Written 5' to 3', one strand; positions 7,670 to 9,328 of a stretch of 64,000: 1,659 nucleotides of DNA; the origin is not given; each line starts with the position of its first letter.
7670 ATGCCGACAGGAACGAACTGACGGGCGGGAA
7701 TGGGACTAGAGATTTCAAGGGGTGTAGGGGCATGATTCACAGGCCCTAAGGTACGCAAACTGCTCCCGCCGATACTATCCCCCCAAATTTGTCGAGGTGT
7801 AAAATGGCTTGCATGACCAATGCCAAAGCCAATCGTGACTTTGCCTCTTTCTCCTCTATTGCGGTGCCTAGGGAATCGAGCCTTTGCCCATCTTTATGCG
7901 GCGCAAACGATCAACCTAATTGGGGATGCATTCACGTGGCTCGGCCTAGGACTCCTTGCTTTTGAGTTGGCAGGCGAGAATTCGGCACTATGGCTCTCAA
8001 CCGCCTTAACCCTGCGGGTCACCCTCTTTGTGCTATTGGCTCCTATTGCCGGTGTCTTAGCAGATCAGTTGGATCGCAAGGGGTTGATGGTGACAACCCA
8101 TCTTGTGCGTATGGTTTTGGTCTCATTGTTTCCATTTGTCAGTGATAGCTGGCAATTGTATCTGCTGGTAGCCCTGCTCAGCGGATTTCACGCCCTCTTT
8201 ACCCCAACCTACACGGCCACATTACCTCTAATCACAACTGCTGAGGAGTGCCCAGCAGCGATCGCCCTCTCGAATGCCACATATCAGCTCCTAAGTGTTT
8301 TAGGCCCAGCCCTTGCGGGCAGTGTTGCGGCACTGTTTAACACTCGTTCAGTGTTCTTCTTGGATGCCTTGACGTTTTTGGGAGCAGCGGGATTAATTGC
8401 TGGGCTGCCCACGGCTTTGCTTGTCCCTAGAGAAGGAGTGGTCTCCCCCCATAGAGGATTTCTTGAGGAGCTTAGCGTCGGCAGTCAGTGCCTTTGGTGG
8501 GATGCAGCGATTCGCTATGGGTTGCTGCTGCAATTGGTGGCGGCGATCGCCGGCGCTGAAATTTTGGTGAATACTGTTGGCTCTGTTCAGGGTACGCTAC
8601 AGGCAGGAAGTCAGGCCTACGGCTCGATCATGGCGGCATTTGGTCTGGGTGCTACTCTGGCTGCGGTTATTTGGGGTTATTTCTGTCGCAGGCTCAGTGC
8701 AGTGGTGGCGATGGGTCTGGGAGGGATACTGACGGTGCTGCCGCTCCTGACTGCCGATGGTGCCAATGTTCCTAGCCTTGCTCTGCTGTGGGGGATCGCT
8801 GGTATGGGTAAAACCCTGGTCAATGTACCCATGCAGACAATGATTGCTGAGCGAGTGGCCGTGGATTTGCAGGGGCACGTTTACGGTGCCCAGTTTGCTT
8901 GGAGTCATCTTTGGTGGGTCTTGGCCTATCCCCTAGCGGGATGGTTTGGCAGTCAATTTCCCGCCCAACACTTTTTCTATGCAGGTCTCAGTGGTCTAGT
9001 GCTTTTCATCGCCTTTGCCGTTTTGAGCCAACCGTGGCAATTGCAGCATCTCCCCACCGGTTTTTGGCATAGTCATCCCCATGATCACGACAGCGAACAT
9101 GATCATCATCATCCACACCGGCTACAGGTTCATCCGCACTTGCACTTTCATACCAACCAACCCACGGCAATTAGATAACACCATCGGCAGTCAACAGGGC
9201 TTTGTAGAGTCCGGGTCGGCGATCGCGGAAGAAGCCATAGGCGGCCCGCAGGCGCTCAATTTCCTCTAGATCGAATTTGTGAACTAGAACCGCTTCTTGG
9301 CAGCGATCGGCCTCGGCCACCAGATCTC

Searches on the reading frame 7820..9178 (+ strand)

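Call 36: search_protein_families(library=pfam, proteins=[window:7820-9178:+])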
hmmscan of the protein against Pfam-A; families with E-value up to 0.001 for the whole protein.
window:7820-9178:+ (452 aa): 2 families
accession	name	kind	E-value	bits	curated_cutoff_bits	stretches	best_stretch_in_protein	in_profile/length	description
PF07690.21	MFS_1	-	5e-26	91.9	33.4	2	26-194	2-172/347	Major Facilitator Superfamily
PF05977.19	MFS_3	-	5.1e-13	48.7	27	1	17-310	7-299/524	Transmembrane secretion effector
